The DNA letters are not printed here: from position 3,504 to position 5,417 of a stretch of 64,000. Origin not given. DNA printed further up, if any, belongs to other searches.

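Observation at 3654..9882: Compact secondary-metabolite-like cluster: MIO lyase/aminomutase, stand-alone adenylation enzyme, methyltransferase and MFS exporter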

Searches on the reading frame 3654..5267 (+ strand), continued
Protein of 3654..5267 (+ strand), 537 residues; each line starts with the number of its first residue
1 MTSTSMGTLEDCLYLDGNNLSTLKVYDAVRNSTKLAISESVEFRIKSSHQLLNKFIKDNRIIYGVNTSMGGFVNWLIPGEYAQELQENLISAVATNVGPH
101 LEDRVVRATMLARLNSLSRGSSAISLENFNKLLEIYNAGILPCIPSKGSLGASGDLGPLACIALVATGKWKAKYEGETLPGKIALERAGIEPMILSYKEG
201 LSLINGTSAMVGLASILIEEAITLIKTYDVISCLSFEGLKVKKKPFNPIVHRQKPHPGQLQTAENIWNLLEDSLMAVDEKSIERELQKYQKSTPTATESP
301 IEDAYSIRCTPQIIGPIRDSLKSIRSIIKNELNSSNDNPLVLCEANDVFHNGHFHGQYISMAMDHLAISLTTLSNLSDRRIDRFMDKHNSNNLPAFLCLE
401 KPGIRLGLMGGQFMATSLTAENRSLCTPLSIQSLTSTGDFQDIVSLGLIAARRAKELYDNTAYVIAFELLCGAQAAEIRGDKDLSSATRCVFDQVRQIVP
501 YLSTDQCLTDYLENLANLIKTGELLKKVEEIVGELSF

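Call 19: get_annotated_region(hit=H1, flank=10000)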
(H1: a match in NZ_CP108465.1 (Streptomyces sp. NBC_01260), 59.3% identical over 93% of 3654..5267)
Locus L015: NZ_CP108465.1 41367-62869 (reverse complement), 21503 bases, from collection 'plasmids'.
description: Streptomyces sp. NBC_01260 plasmid unnamed1, complete sequence
organism: Streptomyces sp. NBC_01260 (NCBI taxid 2903801)
taxonomy: Bacteria; Actinomycetota; Actinomycetes; Kitasatosporales; Streptomycetaceae; Streptomyces; Streptomyces sp. NBC 01260
host: -; source: -; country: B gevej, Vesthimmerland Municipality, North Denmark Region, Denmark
typing (MOB-suite, as given by PLSDB): non-mobilizable; replicon rep_cluster_1910
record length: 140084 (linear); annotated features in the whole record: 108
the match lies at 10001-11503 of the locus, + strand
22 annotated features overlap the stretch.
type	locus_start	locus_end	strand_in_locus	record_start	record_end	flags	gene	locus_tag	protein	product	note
CDS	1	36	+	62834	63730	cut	rfbA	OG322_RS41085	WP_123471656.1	glucose-1-phosphate thymidylyltransferase RfbA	GO:0019305 - dTDP-rhamnose biosynthetic process [Evidence IEA]; GO:0009243 - O antigen biosynthetic process [Evidence ...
CDS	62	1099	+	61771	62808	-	rfbB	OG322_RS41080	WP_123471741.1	dTDP-glucose 4,6-dehydratase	GO:0019305 - dTDP-rhamnose biosynthetic process [Evidence IEA]; GO:0009243 - O antigen biosynthetic process [Evidence ...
CDS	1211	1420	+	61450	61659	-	-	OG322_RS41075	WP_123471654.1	hypothetical protein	-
CDS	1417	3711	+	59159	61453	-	-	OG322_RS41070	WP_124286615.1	TOMM precursor leader peptide-binding protein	-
CDS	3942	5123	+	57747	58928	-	-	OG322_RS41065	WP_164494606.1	histidine kinase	GO:0000160 - phosphorelay signal transduction system [Evidence IEA]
CDS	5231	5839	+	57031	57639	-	-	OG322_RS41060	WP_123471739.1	response regulator transcription factor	GO:0000160 - phosphorelay signal transduction system [Evidence IEA]; GO:0006355 - regulation of DNA-templated ...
CDS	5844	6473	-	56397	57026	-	-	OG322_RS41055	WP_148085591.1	NADH oxidase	-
CDS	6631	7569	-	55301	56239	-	-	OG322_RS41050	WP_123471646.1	alpha/beta fold hydrolase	-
CDS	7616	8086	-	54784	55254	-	-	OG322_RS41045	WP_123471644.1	hypothetical protein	-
CDS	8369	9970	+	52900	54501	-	-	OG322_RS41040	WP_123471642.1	AMP-binding protein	-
CDS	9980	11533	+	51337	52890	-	-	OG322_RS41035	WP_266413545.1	phenylalanine aminomutase (D-beta-phenylalanine forming)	-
CDS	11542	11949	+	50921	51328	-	-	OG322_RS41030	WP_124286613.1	hypothetical protein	-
CDS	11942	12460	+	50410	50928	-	-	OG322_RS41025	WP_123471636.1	beta-hydroxyacyl-ACP dehydratase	-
CDS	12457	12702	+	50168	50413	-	-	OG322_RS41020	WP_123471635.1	acyl carrier protein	-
CDS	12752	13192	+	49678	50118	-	aroH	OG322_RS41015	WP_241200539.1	chorismate mutase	GO:0009073 - aromatic amino acid family biosynthetic process [Evidence IEA]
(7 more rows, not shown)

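Call 26: search_protein_families(library=pfam, proteins=[L005:14336-15217:+, L002:7670-8644:+, L012:14430-15317:+], max_evalue=0.01)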
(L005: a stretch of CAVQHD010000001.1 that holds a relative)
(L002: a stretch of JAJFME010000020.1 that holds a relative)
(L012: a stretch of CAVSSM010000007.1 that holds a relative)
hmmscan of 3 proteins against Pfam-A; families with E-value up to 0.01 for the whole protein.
L005:14336-15217:+ (293 aa): 7 families
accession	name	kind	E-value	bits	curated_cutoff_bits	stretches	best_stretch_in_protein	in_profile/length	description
PF13847.12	Methyltransf_31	-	1.4e-09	38.2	27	1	107-215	2-109/145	Methyltransferase domain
PF13649.12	Methyltransf_25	-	1.6e-08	35.5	27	1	117-211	6-97/97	Methyltransferase domain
PF08241.18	Methyltransf_11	-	6.8e-08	33.5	21.2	1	117-215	5-95/95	Methyltransferase domain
PF08242.18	Methyltransf_12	-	5.5e-05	24.3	30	1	130-213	18-98/98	Methyltransferase domain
PF01209.24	Ubie_methyltran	-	0.00052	19.9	20.1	1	104-279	43-219/233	ubiE/COQ5 methyltransferase family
PF01739.24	CheR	-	0.00093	19.1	27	0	166-216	124-174/195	CheR methyltransferase, SAM binding domain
PF01170.24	UPF0020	-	0.0024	18.1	22.3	1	124-209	69-154/197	RMKL-like, methyltransferase domain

L002:7670-8644:+ (324 aa): 7 families
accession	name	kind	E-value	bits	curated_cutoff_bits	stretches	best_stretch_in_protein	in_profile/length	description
PF13847.12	Methyltransf_31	-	1.8e-10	41.1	27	1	143-245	9-110/145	Methyltransferase domain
PF13649.12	Methyltransf_25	-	2.5e-09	38.1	27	1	162-240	21-97/97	Methyltransferase domain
PF01209.24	Ubie_methyltran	-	1.4e-07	31.5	20.1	1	140-308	50-219/233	ubiE/COQ5 methyltransferase family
PF08241.18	Methyltransf_11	-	2.3e-07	31.8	21.2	1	161-244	18-95/95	Methyltransferase domain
PF01739.24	CheR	-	3e-05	24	27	1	184-245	113-174/195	CheR methyltransferase, SAM binding domain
PF01170.24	UPF0020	-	0.00023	21.4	22.3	1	162-238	76-154/197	RMKL-like, methyltransferase domain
PF08242.18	Methyltransf_12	-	0.0033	18.6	30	1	161-242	19-98/98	Methyltransferase domain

L012:14430-15317:+ (295 aa): 8 families
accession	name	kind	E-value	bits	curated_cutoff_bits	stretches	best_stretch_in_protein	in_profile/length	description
PF13847.12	Methyltransf_31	-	1.9e-12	47.5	27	1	108-215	3-109/145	Methyltransferase domain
PF13649.12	Methyltransf_25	-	1.1e-09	39.3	27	1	132-211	20-97/97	Methyltransferase domain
PF01209.24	Ubie_methyltran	-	3.2e-09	36.9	20.1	1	104-285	43-225/233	ubiE/COQ5 methyltransferase family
PF08241.18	Methyltransf_11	-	2.1e-08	35.1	21.2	1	117-215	5-95/95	Methyltransferase domain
PF08242.18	Methyltransf_12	-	4.6e-05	24.5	30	1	129-213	17-98/98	Methyltransferase domain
PF01739.24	CheR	-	0.00061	19.7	27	0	171-216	129-174/195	CheR methyltransferase, SAM binding domain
PF01170.24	UPF0020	-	0.0058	16.8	22.3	1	122-209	67-154/197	RMKL-like, methyltransferase domain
PF13489.12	Methyltransf_23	-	0.0067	16.6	27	0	133-273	44-159/164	Methyltransferase domain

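Call 27: find_encoding_contigs(protein=P0029, flank=10000, max_places=2)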
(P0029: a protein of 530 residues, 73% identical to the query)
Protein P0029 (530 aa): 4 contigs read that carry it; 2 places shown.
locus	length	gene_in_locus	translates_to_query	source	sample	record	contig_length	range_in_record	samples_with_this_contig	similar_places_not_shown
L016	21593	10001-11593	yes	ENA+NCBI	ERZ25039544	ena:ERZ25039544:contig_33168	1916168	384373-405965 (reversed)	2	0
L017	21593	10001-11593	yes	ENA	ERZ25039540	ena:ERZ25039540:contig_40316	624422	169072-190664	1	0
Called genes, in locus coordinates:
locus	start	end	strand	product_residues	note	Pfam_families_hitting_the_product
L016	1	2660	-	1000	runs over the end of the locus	-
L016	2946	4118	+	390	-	PF05598:DUF772, PF01609:DDE_Tnp_1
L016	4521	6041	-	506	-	-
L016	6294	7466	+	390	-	PF05598:DUF772, PF01609:DDE_Tnp_1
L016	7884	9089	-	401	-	PF13565:HTH_32, PF13358:DDE_3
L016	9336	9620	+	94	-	PF24722:DUF7674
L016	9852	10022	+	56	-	-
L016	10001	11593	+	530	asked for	PF00221:Lyase_aromatic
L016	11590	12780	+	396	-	PF07690:MFS_1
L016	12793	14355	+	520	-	PF00501:AMP-binding, PF13193:AMP-binding_C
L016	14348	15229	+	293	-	PF13847:Methyltransf_31, PF08241:Methyltransf_11, PF13649:Methyltransf_25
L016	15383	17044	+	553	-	PF01609:DDE_Tnp_1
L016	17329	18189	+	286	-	-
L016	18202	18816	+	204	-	PF00730:HhH-GPD, PF00633:HHH (weak)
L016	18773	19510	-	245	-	-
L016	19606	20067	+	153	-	-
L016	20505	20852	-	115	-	-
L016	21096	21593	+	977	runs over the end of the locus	PF07517:SecA_DEAD, PF00270:DEAD (weak), PF01043:SecA_PP_bind, PF21090:P-loop_SecA, PF07516:SecA_SW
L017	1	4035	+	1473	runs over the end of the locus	PF03389:MobA_MobL (faint), PF01443:Viral_helicase1 (weak), PF13245:AAA_19, PF13401:AAA_22 (weak), PF13604:AAA_30, PF22232:TraI_hel_assoc_N (weak), PF19898:DUF6371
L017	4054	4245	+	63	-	-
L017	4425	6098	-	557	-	-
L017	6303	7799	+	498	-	PF20042:DUF6444, PF13005:zf-IS66, PF03050:DDE_Tnp_IS66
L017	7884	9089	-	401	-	PF13565:HTH_32, PF13358:DDE_3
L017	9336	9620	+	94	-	PF24722:DUF7674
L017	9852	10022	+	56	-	-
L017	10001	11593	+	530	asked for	PF00221:Lyase_aromatic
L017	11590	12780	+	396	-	PF07690:MFS_1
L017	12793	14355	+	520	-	PF00501:AMP-binding, PF13193:AMP-binding_C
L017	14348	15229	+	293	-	PF13847:Methyltransf_31, PF08241:Methyltransf_11, PF13649:Methyltransf_25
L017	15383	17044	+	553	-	PF01609:DDE_Tnp_1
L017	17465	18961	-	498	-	PF20042:DUF6444, PF13005:zf-IS66, PF03050:DDE_Tnp_IS66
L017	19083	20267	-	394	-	-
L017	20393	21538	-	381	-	PF13784:Fic_N, PF02661:Fic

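Call 28: find_encoding_contigs(protein=P0050, flank=10000, max_places=2)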
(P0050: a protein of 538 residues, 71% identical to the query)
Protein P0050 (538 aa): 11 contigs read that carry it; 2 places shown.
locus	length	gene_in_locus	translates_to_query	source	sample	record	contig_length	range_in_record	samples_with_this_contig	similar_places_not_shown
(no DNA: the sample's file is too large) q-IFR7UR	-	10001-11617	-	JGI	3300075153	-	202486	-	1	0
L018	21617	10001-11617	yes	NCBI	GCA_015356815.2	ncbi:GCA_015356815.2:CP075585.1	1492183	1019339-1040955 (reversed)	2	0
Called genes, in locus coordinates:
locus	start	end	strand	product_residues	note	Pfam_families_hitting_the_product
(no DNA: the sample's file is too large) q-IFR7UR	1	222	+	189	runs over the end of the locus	PF08207:EFP_N, PF01132:EFP, PF09285:Elong-fact-P_C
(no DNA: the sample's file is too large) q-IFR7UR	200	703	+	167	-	PF25984:BSH_YknX (faint), PF00364:Biotin_lipoyl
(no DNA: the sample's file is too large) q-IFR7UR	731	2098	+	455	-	PF00289:Biotin_carb_N, PF02786:CPSase_L_D2, PF07478:Dala_Dala_lig_C, PF02785:Biotin_carb_C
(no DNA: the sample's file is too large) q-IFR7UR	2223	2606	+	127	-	PF00156:Pribosyltran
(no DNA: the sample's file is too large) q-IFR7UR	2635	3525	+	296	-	PF00483:NTP_transferase, PF12804:NTP_transf_3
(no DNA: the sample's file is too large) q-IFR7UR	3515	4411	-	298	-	PF02588:YitT_membrane, PF10035:DUF2179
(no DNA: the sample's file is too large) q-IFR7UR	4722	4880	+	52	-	-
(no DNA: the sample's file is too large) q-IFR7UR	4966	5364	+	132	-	-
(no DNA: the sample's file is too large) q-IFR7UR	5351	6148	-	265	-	PF01975:SurE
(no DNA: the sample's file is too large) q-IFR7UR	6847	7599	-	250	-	PF01171:ATP_bind_3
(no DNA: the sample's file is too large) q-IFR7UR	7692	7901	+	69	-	PF02810:SEC-C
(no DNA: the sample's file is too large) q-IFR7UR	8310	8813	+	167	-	-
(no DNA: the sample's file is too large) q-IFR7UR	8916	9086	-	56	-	-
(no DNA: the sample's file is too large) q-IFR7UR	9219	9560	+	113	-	-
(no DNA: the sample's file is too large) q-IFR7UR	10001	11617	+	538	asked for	PF00221:Lyase_aromatic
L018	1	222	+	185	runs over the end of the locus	PF08207:EFP_N, PF01132:EFP, PF09285:Elong-fact-P_C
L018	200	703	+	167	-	PF25984:BSH_YknX (faint), PF00364:Biotin_lipoyl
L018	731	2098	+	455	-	PF00289:Biotin_carb_N, PF02786:CPSase_L_D2, PF07478:Dala_Dala_lig_C, PF02785:Biotin_carb_C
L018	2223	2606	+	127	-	PF00156:Pribosyltran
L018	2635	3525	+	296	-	PF00483:NTP_transferase, PF12804:NTP_transf_3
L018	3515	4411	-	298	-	PF02588:YitT_membrane, PF10035:DUF2179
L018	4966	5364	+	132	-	-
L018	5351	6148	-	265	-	PF01975:SurE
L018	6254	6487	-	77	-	PF00474:SSF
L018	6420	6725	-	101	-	PF01710:HTH_Tnp_IS630 (weak)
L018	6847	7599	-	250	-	PF01171:ATP_bind_3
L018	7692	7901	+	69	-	PF02810:SEC-C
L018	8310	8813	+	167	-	-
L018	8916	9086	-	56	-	-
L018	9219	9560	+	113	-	-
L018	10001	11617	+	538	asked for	PF00221:Lyase_aromatic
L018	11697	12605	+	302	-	PF00892:EamA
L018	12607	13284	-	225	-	PF00406:ADK, PF13207:AAA_17, PF13238:AAA_18 (weak), PF17213:Hydin_ADK (faint), PF05191:ADK_lid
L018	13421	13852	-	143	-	PF00011:HSP20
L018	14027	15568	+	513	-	PF03219:TLC, PF07690:MFS_1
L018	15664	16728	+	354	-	PF01073:3Beta_HSD, PF01370:Epimerase, PF04321:RmlD_sub_bind, PF07993:NAD_binding_4 (weak), PF16363:GDP_Man_Dehyd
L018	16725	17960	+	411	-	PF03779:SPW, PF07884:VKOR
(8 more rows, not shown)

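Call 30: list_cluster_members(proteins=[window:3654-5267:+, window:5389-6918:+, window:7785-9164:-, window:9451-9882:+])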
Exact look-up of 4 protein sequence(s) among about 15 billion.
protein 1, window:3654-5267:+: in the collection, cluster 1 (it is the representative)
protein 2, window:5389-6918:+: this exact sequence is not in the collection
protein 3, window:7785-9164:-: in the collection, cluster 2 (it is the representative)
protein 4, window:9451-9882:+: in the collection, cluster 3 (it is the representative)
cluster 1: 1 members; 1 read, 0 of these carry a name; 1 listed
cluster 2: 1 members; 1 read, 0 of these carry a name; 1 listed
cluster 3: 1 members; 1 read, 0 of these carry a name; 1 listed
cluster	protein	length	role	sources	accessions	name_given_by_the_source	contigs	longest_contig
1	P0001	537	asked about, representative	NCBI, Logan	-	-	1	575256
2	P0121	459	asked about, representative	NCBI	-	-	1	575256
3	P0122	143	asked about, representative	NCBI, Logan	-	-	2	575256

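Call 49: find_encoding_contigs(protein=P0109, flank=10000, max_places=1)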
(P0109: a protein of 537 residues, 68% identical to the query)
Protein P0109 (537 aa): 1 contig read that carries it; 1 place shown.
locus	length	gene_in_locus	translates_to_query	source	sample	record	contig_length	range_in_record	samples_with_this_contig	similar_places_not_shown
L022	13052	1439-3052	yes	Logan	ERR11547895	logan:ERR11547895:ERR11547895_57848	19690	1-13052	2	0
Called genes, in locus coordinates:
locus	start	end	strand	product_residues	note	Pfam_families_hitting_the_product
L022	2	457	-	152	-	?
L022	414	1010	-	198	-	PF07690:MFS_1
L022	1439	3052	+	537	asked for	PF00221:Lyase_aromatic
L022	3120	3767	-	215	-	PF22624:AASDHPPT_N, PF01648:ACPS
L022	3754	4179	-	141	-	PF13924:Lipocalin_5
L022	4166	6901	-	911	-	PF00109:ketoacyl-synt, PF02801:Ketoacyl-synt_C, PF16197:KAsynt_C_assoc, PF22336:RhiE-like_linker, PF22621:CurL-like_PKS_C, PF00550:PP-binding, PF00975:Thioesterase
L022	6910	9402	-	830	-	PF00668:Condensation (faint), PF00501:AMP-binding, PF00550:PP-binding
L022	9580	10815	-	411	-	PF07690:MFS_1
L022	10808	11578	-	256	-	PF05175:MTS, PF05219:DREV, PF01209:Ubie_methyltran, PF13489:Methyltransf_23, PF13847:Methyltransf_31, PF08241:Methyltransf_11, PF08242:Methyltransf_12, PF13649:Methyltransf_25, +4 more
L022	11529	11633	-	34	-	-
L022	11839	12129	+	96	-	PF18291:HU-HIG, PF00216:Bac_DNA_binding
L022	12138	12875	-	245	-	PF03677:UPF0137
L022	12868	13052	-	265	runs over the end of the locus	PF00142:Fer4_NifH (faint), PF01656:CbiA, PF06564:CBP_BcsQ, PF10609:ParA (faint), PF13614:AAA_31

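Call 50: find_encoding_contigs(protein=P0088, flank=10000, max_places=1)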
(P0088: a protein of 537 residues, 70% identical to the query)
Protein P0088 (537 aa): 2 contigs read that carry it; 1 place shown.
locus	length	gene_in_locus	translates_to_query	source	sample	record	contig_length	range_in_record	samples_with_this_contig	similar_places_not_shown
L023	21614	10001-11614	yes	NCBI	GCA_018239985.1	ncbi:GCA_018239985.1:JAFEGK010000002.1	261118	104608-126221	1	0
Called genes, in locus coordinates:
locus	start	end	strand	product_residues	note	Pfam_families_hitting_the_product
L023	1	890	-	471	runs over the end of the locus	-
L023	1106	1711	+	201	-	-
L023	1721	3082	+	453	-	PF01145:Band_7, PF15975:Flot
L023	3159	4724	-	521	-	PF00884:Sulfatase, PF16347:SGSH_C (faint), PF14707:Sulfatase_C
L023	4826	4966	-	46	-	PF02201:SWIB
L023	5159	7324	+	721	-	PF00515:TPR_1 (faint), PF07719:TPR_2 (faint), PF13181:TPR_8 (faint)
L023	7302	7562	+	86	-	-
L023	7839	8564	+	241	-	-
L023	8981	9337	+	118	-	-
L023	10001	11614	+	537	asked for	PF00221:Lyase_aromatic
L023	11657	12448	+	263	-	PF01135:PCMT, PF01209:Ubie_methyltran, PF13489:Methyltransf_23, PF02353:CMAS, PF05175:MTS, PF13649:Methyltransf_25, PF13847:Methyltransf_31, PF08241:Methyltransf_11, +6 more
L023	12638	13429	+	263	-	PF05401:NodS, PF01209:Ubie_methyltran, PF05175:MTS, PF13489:Methyltransf_23, PF13847:Methyltransf_31, PF02390:Methyltransf_4, PF08241:Methyltransf_11, PF08242:Methyltransf_12, +6 more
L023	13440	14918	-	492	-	PF00501:AMP-binding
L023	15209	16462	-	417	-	PF07690:MFS_1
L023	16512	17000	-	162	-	-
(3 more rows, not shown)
